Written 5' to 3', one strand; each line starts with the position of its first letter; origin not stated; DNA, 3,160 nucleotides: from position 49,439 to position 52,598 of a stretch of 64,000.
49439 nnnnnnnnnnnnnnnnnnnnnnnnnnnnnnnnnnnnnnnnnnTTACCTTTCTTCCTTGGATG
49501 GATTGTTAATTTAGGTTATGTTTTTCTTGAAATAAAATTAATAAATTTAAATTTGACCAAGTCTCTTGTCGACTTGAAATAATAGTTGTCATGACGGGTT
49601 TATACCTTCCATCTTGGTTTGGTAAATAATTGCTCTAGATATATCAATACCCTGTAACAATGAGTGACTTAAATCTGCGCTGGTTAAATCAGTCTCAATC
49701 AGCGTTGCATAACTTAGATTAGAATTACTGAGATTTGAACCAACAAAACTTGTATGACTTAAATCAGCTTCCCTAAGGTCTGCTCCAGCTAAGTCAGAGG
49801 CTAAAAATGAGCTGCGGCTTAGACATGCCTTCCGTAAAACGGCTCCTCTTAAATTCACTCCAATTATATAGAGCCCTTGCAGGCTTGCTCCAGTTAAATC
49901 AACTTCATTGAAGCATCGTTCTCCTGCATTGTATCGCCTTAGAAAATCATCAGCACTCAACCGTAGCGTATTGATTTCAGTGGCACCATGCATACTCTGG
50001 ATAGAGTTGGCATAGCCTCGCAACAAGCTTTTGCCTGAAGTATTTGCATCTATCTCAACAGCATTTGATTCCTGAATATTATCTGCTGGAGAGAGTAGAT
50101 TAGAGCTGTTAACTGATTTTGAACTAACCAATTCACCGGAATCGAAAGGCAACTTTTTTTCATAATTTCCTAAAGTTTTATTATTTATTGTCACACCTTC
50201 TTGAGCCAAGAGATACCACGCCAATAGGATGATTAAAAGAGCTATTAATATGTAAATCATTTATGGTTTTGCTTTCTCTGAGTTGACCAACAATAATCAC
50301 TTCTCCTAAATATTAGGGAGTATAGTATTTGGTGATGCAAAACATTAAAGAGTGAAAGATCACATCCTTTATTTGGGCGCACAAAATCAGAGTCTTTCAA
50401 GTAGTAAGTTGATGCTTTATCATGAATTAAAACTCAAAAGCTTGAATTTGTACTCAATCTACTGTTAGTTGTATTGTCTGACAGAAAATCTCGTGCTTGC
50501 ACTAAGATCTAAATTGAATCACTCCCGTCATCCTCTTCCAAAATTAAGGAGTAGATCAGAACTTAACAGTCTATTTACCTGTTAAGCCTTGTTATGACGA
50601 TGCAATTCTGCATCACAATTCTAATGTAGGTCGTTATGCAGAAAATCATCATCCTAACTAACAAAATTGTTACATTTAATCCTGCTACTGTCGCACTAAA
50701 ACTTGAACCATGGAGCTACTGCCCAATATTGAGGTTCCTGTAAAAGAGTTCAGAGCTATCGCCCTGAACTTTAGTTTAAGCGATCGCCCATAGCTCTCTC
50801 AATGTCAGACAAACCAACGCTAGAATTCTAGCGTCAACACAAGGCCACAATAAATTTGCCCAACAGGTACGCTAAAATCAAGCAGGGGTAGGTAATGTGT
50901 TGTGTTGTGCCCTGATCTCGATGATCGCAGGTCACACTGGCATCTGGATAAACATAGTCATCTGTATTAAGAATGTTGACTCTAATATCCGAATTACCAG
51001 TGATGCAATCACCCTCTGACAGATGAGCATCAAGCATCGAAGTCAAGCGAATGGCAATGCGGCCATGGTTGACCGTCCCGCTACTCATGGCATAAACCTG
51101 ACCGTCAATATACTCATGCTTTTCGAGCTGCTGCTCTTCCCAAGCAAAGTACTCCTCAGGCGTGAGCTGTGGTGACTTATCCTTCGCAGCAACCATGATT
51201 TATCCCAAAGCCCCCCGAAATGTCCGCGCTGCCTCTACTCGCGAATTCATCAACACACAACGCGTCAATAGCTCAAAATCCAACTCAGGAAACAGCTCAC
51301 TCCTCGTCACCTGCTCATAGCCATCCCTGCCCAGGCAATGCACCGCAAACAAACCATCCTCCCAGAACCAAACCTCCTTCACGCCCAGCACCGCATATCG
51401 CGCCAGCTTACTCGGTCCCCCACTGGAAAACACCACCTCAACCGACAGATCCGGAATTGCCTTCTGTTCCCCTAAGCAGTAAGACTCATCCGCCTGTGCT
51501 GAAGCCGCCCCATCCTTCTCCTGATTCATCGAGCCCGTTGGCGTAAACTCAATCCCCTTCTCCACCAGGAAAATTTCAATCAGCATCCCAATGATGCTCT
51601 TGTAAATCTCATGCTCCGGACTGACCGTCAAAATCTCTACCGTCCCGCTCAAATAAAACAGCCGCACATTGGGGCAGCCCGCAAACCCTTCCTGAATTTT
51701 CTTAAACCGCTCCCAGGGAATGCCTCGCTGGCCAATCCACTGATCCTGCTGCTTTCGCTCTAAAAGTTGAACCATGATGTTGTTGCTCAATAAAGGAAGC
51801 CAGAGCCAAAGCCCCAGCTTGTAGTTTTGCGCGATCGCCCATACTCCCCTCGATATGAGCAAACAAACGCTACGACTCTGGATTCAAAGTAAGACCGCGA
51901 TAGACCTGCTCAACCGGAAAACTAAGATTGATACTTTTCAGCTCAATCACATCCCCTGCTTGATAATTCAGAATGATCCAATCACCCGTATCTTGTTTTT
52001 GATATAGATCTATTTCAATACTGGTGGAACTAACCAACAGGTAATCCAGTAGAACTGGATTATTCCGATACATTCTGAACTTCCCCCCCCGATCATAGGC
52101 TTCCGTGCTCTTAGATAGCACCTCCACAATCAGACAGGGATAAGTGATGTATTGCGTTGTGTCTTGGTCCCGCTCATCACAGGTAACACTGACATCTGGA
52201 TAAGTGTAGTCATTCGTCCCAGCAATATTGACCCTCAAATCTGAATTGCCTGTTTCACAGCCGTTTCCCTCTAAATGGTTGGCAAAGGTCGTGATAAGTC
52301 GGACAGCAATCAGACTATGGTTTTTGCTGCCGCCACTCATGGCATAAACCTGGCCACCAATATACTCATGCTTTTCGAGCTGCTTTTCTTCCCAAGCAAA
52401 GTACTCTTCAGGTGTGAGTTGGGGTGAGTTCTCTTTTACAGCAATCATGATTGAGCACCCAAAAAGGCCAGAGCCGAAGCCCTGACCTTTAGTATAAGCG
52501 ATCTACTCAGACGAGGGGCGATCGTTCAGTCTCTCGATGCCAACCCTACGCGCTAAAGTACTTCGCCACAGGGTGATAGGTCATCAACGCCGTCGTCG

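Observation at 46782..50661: AT-rich ~3.9-kb two-gene cassette: membrane-anchored pentapeptide-repeat protein + 888-aa dynamin-like GTPase (candidate undescribed membrane-surveillance/defence module)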

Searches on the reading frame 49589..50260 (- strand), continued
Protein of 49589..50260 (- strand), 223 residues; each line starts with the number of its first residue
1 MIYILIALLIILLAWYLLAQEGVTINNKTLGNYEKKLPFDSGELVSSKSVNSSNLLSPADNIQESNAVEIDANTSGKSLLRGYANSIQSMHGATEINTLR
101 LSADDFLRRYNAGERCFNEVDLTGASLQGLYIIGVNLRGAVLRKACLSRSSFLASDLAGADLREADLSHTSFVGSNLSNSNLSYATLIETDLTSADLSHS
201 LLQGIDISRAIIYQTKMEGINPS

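Call 105: predict_structure(alignment_id=A4)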
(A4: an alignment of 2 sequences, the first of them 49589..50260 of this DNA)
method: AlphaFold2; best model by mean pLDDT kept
length: 223 residues; sequences in the alignment: 2
mean_pLDDT: 50.2   pTM: 0.42
mean pLDDT of the five models: 50.2, 49.9, 46.8, 42.6, 34.8
residues with pLDDT >= 90: 10; 70-90: 23; 50-70: 86; < 50: 104
segments of 3 or more residues with pLDDT < 50: 21-99, 200-223
pLDDT, mean of each block of 10 residues (from residue 1): 91 80 37 26 24 25 22 35 39 36 66 58 65 62 69 68 69 66 58 55 35 25 25
secondary structure, 60 per line:
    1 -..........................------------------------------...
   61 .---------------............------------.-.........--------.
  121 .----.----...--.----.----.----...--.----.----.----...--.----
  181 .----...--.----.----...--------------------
elements in order: H2-27 H58-61 H77-88 H103-111 E131-133 E151-153 E171-173 E186-188 E201-203

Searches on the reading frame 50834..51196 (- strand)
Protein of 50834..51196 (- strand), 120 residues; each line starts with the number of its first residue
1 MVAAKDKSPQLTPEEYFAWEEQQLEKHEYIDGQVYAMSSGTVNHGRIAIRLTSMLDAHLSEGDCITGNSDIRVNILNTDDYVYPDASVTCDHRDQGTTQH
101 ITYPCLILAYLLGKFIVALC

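Call 4: search_protein_families(library=pfam, proteins=[window:50834-51196:-], max_evalue=0.01)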
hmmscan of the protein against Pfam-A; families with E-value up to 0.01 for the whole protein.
window:50834-51196:- (120 aa): 1 family
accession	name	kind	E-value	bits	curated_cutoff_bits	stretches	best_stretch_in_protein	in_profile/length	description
PF05685.18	Uma2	-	6.3e-19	68.5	27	1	13-107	1-99/172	Putative restriction endonuclease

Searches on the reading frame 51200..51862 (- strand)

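Call 4: search_protein_families(library=pfam, proteins=[window:51200-51862:-], max_evalue=0.01)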
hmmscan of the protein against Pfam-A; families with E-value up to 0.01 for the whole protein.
window:51200-51862:- (220 aa): 1 family
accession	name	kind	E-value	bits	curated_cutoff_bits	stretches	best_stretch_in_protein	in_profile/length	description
PF05685.18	Uma2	-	2.3e-07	30.9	27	1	64-191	11-155/172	Putative restriction endonuclease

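Call 76: search_protein_families(library=padloc, proteins=[window:51200-51862:-], max_evalue=0.01)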
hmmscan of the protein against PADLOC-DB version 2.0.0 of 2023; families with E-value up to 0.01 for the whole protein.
window:51200-51862:- (220 aa): 1 family
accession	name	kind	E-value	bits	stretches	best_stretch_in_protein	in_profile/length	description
PDLC04943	PDC-S17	-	1.4e-66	221.7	1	34-219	9-195/199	-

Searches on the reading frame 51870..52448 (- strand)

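Call 4: search_protein_families(library=pfam, proteins=[window:51870-52448:-], max_evalue=0.01)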
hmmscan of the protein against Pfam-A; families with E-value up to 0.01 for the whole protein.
window:51870-52448:- (192 aa): 1 family
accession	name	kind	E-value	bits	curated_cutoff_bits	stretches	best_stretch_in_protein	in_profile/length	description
PF05685.18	Uma2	-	3.8e-37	127.8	27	1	13-176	1-168/172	Putative restriction endonuclease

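Call 76: search_protein_families(library=padloc, proteins=[window:51870-52448:-], max_evalue=0.01)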
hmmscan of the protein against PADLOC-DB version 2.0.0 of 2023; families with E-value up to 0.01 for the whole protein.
window:51870-52448:- (192 aa): 4 families
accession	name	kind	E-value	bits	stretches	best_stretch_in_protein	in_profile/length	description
PDLC04832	PDC-S03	-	7.5e-29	98.8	1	8-182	6-185/188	-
PDLC04834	PDC-S03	-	8.6e-27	92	1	7-183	5-182/184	-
PDLC04833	PDC-S03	-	4.9e-16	56.8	1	7-150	20-170/207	-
PDLC04835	PDC-S03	-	6e-05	20.7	1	8-127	6-133/207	-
